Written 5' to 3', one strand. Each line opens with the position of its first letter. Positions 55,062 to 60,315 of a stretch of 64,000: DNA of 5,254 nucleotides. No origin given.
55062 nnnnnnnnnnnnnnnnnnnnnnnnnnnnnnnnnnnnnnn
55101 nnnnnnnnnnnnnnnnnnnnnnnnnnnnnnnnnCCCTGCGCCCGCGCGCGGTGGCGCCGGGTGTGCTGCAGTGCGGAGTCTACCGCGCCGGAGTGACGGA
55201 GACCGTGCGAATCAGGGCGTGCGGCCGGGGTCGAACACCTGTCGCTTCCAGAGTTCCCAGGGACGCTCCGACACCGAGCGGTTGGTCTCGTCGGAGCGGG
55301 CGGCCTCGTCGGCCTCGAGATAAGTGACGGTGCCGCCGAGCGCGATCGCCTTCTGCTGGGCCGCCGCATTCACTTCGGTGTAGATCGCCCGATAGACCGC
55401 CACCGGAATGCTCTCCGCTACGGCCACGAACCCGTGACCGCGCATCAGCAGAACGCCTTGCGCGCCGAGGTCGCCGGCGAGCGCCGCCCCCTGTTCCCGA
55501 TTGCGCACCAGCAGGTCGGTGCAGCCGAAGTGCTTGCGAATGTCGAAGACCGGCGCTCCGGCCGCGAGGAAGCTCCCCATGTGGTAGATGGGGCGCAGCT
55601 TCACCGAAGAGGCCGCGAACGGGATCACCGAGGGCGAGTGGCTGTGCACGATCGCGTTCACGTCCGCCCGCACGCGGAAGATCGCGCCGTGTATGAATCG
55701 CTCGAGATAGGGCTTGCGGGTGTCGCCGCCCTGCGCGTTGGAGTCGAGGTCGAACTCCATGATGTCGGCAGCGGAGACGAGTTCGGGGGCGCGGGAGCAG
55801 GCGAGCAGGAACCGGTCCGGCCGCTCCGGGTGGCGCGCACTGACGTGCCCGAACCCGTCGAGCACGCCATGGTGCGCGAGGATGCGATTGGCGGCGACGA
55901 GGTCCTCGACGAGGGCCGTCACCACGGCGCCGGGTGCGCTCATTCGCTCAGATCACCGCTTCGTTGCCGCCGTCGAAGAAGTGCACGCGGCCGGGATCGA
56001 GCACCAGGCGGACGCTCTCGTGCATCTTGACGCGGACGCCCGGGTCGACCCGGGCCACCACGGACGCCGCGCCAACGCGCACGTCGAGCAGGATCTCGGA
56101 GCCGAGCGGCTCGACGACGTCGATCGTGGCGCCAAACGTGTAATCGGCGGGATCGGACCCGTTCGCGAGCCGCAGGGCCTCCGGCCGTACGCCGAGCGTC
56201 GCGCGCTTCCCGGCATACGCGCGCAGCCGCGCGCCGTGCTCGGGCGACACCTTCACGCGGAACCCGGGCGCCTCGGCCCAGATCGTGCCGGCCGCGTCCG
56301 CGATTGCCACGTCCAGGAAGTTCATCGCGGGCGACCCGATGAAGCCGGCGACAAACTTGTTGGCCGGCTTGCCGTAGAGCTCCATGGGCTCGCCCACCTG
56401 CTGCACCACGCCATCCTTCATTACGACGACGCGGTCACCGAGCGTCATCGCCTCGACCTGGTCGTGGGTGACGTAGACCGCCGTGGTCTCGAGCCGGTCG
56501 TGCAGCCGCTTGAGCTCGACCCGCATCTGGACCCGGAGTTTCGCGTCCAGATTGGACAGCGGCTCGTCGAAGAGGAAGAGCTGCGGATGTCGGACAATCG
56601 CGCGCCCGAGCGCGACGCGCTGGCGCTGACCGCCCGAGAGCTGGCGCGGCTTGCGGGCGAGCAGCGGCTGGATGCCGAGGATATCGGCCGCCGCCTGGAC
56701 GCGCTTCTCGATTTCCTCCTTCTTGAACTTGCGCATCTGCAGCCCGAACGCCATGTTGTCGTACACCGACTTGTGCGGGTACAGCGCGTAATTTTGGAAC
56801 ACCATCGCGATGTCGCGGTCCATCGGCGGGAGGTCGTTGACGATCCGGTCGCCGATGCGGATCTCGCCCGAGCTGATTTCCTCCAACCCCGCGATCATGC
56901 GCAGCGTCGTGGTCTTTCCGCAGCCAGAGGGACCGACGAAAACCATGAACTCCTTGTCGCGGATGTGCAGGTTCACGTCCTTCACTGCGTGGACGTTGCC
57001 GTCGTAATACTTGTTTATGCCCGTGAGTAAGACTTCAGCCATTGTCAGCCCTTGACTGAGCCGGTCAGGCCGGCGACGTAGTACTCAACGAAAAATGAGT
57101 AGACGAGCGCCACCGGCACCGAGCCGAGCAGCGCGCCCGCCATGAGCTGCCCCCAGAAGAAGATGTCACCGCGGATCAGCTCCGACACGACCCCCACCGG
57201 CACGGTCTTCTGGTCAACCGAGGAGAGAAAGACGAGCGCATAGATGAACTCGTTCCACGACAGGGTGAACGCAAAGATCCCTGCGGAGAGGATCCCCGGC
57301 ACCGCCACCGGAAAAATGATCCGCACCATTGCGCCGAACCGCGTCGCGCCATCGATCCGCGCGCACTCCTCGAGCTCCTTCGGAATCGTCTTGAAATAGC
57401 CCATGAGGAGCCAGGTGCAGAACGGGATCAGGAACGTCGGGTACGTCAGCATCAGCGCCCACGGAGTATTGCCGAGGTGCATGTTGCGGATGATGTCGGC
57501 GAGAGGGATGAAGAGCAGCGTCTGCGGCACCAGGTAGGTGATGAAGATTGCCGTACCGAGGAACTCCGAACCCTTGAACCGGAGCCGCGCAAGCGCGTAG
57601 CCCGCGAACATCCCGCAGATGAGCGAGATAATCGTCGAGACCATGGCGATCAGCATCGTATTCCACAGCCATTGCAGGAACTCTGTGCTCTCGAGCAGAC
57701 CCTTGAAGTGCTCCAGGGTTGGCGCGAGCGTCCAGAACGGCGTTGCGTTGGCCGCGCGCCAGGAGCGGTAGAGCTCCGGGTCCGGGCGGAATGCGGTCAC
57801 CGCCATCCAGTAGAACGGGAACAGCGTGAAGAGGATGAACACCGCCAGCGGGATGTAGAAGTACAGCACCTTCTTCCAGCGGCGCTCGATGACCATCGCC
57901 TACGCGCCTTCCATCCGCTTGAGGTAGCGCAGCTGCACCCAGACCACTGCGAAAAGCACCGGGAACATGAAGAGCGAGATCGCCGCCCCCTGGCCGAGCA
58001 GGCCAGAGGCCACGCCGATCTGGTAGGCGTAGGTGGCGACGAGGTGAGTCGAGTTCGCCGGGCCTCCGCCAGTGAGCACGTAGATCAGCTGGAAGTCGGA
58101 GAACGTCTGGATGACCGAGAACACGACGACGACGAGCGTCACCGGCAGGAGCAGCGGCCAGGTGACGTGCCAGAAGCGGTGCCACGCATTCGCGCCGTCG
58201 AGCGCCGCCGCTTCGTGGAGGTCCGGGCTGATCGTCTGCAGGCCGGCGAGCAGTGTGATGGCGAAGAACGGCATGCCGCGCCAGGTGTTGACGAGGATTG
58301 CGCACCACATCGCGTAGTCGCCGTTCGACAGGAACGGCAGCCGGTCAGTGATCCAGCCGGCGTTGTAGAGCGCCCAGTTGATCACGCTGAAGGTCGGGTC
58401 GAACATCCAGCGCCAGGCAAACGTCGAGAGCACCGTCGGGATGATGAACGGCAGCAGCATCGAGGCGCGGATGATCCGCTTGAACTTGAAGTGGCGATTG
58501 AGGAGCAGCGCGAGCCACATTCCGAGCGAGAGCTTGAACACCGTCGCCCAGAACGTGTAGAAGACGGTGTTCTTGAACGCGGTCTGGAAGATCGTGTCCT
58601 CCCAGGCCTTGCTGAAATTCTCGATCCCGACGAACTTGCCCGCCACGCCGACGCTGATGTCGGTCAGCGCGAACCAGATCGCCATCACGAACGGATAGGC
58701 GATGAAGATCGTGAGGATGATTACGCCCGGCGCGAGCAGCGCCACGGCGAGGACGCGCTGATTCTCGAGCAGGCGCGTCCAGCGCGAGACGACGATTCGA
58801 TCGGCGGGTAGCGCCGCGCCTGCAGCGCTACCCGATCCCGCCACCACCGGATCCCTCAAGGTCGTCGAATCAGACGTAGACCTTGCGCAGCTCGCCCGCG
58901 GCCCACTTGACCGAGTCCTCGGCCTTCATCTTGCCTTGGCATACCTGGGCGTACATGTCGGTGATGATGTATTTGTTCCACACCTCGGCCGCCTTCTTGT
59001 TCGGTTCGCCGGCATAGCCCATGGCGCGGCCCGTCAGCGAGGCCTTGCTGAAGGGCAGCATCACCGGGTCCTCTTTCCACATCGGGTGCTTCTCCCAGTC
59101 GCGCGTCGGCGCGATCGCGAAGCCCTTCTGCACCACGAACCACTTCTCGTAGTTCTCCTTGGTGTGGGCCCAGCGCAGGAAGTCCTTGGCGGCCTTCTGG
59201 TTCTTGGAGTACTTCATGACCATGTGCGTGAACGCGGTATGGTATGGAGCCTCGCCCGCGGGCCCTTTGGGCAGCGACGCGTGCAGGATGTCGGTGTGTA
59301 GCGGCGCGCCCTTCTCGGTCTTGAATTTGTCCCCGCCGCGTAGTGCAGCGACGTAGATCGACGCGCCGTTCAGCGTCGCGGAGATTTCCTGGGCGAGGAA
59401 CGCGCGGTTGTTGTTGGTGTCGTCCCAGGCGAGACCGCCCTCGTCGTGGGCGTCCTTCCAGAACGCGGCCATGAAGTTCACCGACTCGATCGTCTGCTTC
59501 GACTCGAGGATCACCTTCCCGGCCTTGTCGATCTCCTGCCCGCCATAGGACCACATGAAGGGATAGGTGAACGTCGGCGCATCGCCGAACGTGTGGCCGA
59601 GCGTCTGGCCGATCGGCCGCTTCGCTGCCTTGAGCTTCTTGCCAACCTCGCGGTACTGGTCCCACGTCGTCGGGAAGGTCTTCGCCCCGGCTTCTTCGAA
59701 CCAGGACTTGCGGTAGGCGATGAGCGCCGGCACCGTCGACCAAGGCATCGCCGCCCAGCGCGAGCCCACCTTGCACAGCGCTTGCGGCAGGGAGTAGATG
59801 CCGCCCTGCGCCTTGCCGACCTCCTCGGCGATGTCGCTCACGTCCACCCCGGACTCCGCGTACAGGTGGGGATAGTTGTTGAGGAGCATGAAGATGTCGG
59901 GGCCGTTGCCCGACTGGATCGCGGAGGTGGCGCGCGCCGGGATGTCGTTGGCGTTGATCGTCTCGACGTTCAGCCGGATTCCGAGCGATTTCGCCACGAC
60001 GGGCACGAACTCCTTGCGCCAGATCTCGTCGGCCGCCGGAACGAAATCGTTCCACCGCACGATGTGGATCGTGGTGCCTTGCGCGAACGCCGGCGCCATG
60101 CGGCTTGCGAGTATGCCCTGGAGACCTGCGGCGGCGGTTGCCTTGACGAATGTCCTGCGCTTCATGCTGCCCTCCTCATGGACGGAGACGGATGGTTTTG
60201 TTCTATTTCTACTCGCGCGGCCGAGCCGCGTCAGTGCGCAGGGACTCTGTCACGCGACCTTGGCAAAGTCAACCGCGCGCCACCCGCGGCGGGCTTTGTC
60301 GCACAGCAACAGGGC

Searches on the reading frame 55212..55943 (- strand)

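Call 14: search_protein_families(library=pfam, proteins=[window:55212-55943:-], max_evalue=0.01)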
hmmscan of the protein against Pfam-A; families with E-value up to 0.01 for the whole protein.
window:55212-55943:- (243 aa): 1 family
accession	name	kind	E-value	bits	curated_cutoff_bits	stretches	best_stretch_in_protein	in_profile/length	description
PF00596.27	Aldolase_II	-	4.4e-27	95.6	22.2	1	13-195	1-181/183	Class II Aldolase and Adducin N-terminal domain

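Call 38: search_protein_families(library=ncbifam, proteins=[window:55212-55943:-], max_evalue=0.001)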
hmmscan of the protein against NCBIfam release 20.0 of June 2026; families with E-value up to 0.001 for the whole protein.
window:55212-55943:- (243 aa): 20 families
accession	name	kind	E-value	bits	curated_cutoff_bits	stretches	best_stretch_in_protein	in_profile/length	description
NF053537.1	DhpthDcsPhtC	equivalog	5.2e-24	84.9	200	1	16-215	5-209/232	3,4-dihydroxyphthalate decarboxylase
NF004855.0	PRK06208.1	subfamily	1.3e-20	73.8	255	1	13-223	45-250/274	class II aldolase/adducin family protein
NF005186.0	PRK06661.1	equivalog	6.6e-17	62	339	1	11-198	6-189/235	hypothetical protein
NF005451.0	PRK07044.1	subfamily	5.7e-16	58.3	207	1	14-227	25-238/256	aldolase II superfamily protein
NF005068.0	PRK06486.1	equivalog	2.6e-13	49.9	269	1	8-222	24-235/262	aldolase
NF053831.1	RU1PAldHalo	equivalog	3.2e-12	46.3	300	1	42-213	32-195/208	ribulose-1-phosphate aldolase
NF005484.0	PRK07090.1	equivalog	5.5e-12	45.5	261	1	13-214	33-227/260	aldolase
NF005123.0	PRK06557.1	subfamily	1.4e-09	37.9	251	1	12-214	13-209/223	L-ribulose-5-phosphate 4-epimerase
NF005689.0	PRK07490.1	equivalog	6e-09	35.4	260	1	13-216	16-216/248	hypothetical protein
NF005302.0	PRK06833.1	equivalog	1.9e-08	34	264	1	58-204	54-191/214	L-fuculose-phosphate aldolase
NF005984.0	PRK08087.1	subfamily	1.1e-07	31.9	264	1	66-215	58-200/215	L-fuculose-phosphate aldolase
NF006672.0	PRK09220.1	equivalog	1.3e-07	31.2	226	1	10-105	10-104/209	methylthioribulose 1-phosphate dehydratase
NF006208.0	PRK08333.1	equivalog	3.2e-06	26.9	267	1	60-193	53-177/189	aldolase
TIGR01086.1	fucA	equivalog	6.2e-06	26.1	400.25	1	66-214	57-198/214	L-fuculose-phosphate aldolase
NF040649.1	FucA_Meth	equivalog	7.4e-06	26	250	1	55-116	45-103/179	L-fuculose phosphate aldolase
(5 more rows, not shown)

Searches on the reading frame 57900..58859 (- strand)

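Call 14: search_protein_families(library=pfam, proteins=[window:57900-58859:-], max_evalue=0.01)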
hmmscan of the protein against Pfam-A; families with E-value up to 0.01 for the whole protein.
window:57900-58859:- (319 aa): 1 family
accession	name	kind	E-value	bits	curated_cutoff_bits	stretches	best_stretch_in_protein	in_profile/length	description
PF00528.27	BPD_transp_1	-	3.1e-20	73.1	26.4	1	111-316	3-182/184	Binding-protein-dependent transport system inner membrane component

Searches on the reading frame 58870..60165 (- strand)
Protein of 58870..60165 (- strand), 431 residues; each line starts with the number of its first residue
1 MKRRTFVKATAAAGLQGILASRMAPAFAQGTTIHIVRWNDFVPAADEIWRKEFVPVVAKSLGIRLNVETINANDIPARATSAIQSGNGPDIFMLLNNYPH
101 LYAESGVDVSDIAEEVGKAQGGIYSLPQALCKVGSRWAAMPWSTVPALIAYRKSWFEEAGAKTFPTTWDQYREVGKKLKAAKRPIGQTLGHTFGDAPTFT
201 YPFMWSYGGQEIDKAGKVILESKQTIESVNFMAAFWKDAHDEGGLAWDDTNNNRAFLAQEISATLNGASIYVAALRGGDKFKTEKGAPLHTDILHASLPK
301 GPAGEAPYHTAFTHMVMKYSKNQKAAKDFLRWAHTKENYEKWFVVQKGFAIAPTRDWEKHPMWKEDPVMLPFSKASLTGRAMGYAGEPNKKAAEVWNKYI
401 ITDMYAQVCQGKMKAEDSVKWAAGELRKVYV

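Call 14: search_protein_families(library=pfam, proteins=[window:58870-60165:-], max_evalue=0.01)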
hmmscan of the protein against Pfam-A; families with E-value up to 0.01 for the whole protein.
window:58870-60165:- (431 aa): 2 families
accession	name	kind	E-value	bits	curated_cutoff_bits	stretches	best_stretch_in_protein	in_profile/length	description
PF01547.30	SBP_bac_1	-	2.3e-29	103.8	26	1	61-338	22-305/307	Bacterial extracellular solute-binding protein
PF13416.11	SBP_bac_8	-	3.1e-29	103.1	27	1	60-369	10-277/279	Bacterial extracellular solute-binding protein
